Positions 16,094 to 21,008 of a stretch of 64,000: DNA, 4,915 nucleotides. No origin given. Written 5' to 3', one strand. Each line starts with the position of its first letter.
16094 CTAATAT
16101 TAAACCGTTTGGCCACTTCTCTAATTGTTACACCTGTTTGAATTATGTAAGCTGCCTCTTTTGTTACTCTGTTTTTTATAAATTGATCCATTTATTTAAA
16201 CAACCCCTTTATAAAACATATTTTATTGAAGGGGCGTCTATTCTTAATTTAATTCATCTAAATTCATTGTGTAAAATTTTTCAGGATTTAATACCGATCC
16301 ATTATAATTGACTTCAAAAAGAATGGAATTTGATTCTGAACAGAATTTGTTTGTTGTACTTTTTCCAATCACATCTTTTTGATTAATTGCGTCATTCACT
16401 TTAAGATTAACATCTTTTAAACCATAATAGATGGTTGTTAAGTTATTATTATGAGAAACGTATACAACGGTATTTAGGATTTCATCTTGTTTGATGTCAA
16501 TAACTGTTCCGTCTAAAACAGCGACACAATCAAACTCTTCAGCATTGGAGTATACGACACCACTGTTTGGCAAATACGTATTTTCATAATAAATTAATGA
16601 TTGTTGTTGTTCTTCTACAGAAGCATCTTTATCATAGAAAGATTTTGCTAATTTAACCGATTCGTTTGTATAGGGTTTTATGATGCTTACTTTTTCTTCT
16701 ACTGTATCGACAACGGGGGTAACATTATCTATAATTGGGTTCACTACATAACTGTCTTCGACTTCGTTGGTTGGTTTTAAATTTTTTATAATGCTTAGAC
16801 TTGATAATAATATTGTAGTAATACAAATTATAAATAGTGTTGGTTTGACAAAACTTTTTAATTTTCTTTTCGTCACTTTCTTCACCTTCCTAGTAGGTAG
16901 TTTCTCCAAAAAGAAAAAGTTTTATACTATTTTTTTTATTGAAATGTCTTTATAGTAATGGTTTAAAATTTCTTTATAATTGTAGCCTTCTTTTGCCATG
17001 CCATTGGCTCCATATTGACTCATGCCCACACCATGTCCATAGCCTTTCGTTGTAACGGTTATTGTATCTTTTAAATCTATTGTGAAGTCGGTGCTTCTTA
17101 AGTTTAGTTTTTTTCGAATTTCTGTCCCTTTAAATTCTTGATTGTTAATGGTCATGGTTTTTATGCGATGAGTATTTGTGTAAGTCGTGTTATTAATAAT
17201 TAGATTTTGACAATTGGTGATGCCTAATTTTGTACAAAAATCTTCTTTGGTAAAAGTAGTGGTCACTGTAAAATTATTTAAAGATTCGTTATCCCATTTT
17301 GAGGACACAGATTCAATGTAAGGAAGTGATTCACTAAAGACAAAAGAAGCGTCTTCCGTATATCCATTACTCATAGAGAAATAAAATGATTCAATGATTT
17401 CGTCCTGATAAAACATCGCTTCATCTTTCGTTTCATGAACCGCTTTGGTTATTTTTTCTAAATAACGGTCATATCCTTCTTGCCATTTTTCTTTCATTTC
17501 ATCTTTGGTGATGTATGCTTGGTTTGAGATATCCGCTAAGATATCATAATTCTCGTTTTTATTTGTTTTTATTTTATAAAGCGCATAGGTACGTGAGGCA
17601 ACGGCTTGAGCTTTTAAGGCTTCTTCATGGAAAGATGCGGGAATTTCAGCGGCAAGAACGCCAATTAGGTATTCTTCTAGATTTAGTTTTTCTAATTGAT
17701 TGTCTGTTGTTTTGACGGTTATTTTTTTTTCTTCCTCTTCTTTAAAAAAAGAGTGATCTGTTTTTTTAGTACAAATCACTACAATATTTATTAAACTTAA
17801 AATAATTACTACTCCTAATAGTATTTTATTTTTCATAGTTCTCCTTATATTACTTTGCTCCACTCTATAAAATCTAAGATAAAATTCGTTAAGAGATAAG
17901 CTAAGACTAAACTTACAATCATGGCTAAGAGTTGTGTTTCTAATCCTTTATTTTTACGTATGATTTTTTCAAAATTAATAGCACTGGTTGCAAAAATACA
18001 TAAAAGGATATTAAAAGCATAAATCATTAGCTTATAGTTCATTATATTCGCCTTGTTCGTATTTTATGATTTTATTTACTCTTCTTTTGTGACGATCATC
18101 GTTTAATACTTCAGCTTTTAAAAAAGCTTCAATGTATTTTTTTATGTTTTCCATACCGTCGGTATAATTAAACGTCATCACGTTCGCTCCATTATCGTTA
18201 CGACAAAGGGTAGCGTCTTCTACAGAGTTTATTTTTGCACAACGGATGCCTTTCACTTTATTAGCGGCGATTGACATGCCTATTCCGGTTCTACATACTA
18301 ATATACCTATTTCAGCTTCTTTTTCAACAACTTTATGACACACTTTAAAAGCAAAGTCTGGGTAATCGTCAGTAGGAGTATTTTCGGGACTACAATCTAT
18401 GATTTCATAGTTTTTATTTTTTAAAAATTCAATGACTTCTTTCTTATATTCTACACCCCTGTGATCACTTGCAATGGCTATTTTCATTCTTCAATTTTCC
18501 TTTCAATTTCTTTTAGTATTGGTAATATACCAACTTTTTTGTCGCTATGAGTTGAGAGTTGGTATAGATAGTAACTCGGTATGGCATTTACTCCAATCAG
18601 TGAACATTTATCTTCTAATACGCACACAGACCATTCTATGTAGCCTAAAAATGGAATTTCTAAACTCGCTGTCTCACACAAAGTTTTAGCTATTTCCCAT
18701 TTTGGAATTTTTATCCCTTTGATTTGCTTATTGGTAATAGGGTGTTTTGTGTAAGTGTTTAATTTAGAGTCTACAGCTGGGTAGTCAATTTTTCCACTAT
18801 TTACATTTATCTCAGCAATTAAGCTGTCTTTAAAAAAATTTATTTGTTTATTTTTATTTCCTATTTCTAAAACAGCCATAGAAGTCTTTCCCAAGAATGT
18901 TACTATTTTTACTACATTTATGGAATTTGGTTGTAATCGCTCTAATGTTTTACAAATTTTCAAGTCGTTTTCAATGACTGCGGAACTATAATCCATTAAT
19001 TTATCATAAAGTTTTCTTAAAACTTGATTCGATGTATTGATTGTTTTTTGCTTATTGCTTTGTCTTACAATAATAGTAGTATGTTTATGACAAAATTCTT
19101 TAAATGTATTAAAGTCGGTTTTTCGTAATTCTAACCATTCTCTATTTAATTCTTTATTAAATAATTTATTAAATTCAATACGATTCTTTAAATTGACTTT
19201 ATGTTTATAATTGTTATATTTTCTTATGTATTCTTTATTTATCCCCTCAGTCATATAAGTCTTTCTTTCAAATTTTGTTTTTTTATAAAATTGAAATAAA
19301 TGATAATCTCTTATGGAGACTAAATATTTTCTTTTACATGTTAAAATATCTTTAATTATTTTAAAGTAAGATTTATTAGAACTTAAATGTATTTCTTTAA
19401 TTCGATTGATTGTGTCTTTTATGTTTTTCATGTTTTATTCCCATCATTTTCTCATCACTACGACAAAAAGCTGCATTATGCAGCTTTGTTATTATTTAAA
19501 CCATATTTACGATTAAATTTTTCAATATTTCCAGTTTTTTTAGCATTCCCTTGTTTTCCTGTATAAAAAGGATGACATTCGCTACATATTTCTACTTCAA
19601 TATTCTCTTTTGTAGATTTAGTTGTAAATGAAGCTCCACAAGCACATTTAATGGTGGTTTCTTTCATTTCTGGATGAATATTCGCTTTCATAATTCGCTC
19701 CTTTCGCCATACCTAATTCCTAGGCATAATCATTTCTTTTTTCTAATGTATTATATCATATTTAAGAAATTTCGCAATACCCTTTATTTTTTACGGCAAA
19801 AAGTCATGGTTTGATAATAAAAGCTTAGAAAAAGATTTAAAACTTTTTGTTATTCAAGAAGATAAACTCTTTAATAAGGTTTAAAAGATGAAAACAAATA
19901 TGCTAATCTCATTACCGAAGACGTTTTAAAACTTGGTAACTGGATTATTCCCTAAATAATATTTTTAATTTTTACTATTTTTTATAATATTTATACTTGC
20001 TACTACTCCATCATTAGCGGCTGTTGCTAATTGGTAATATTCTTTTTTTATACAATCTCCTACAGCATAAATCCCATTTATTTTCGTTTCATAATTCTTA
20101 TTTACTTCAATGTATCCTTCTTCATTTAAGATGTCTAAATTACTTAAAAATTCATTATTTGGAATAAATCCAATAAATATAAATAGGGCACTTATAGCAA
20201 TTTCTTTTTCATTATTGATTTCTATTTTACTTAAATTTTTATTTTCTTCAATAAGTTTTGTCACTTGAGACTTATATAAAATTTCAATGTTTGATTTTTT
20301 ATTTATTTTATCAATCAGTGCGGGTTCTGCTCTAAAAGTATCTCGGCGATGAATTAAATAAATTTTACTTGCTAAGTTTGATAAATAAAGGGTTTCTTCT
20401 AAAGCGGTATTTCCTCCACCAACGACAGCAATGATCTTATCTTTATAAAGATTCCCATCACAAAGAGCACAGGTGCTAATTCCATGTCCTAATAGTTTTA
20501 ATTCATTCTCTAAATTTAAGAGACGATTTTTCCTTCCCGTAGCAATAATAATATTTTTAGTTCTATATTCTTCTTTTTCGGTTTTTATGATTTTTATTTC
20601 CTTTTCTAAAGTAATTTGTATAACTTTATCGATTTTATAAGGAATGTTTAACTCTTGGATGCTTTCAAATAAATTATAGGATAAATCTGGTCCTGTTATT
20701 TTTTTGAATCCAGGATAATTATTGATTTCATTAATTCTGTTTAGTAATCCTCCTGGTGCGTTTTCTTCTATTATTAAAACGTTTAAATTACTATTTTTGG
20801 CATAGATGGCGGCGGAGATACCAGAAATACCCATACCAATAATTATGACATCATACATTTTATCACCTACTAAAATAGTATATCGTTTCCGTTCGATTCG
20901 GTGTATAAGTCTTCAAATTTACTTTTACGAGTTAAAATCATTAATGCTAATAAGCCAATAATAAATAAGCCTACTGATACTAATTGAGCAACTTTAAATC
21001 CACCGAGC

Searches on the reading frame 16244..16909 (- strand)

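Call 74: search_protein_families(library=pfam, proteins=[window:16244-16909:-], max_evalue=0.00001)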
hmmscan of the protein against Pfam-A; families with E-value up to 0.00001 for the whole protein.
window:16244-16909:- (221 aa): 1 family
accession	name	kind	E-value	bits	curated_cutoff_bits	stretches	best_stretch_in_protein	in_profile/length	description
PF01551.29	Peptidase_M23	-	2.4e-13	50.5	28.7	1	115-209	3-96/96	Peptidase family M23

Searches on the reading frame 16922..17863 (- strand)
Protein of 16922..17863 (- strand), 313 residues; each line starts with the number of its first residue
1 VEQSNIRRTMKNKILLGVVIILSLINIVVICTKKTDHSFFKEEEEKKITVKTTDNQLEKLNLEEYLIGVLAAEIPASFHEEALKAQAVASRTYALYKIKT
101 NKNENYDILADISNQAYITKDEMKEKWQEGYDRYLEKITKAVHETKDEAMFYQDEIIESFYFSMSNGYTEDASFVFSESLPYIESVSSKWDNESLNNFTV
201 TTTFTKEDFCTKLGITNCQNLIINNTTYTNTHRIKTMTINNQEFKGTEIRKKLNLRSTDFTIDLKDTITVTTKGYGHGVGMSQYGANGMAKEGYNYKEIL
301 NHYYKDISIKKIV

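Call 74: search_protein_families(library=pfam, proteins=[window:16922-17863:-], max_evalue=0.00001)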
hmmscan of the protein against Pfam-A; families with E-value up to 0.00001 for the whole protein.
window:16922-17863:- (313 aa): 1 family
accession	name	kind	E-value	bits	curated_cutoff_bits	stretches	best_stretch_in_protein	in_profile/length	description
PF08486.15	SpoIID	-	3.5e-25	88.9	23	1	55-152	6-97/97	Stage II sporulation protein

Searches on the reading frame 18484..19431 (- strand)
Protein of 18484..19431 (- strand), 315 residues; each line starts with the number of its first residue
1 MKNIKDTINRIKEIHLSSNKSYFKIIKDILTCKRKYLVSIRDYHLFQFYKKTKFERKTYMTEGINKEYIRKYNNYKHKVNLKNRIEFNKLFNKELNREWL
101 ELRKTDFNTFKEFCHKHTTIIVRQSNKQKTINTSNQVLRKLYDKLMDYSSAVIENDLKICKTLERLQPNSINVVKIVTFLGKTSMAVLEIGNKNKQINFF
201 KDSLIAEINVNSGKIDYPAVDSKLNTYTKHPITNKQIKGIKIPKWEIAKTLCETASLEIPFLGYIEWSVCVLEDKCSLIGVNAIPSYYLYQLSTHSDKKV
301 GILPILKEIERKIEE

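Call 74: search_protein_families(library=pfam, proteins=[window:18484-19431:-], max_evalue=0.00001)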
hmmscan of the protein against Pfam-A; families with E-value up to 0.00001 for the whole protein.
window:18484-19431:- (315 aa): 1 family
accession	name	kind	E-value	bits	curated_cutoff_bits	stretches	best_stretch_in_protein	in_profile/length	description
PF14397.11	ATPgrasp_ST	-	6.7e-26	91.5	31.4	1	65-310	3-277/278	Sugar-transfer associated ATP-grasp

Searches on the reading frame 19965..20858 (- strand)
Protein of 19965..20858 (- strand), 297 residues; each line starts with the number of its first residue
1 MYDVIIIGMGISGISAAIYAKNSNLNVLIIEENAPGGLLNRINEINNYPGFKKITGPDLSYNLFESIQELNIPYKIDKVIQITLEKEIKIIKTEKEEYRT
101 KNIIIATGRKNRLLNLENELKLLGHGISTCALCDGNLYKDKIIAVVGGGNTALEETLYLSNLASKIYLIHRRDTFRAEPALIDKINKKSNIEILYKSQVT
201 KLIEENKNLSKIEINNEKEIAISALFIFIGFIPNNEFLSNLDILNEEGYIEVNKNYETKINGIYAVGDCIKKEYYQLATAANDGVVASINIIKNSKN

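Call 74: search_protein_families(library=pfam, proteins=[window:19965-20858:-], max_evalue=0.00001)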
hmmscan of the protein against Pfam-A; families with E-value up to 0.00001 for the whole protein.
window:19965-20858:- (297 aa): 8 families
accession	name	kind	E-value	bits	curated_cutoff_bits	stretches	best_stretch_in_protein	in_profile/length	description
PF07992.20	Pyr_redox_2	-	1.6e-49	169.3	26.1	1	2-281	1-287/291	Pyridine nucleotide-disulphide oxidoreductase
PF13738.12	Pyr_redox_3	-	2.7e-23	83.1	30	1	69-267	95-305/305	Pyridine nucleotide-disulphide oxidoreductase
PF00070.33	Pyr_redox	-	3.3e-16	60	22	1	143-215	2-80/82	Pyridine nucleotide-disulphide oxidoreductase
PF12831.13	FAD_oxidored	-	3.9e-08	33.4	27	1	3-37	1-36/416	FAD dependent oxidoreductase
PF03486.20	HI0933_like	-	2.4e-07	30.9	50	0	3-34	2-33/244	HI0933-like protein Rossmann domain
PF13434.12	Lys_Orn_oxgnase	-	6.8e-07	29.2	21.3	0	91-177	139-227/339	L-lysine 6-monooxygenase/L-ornithine 5-monooxygenase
PF01266.30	DAO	-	4.4e-06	26.9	27.9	0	3-36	1-35/353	FAD dependent oxidoreductase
PF00890.30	FAD_binding_2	-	5e-06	26.4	20.4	0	3-35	1-33/414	FAD binding domain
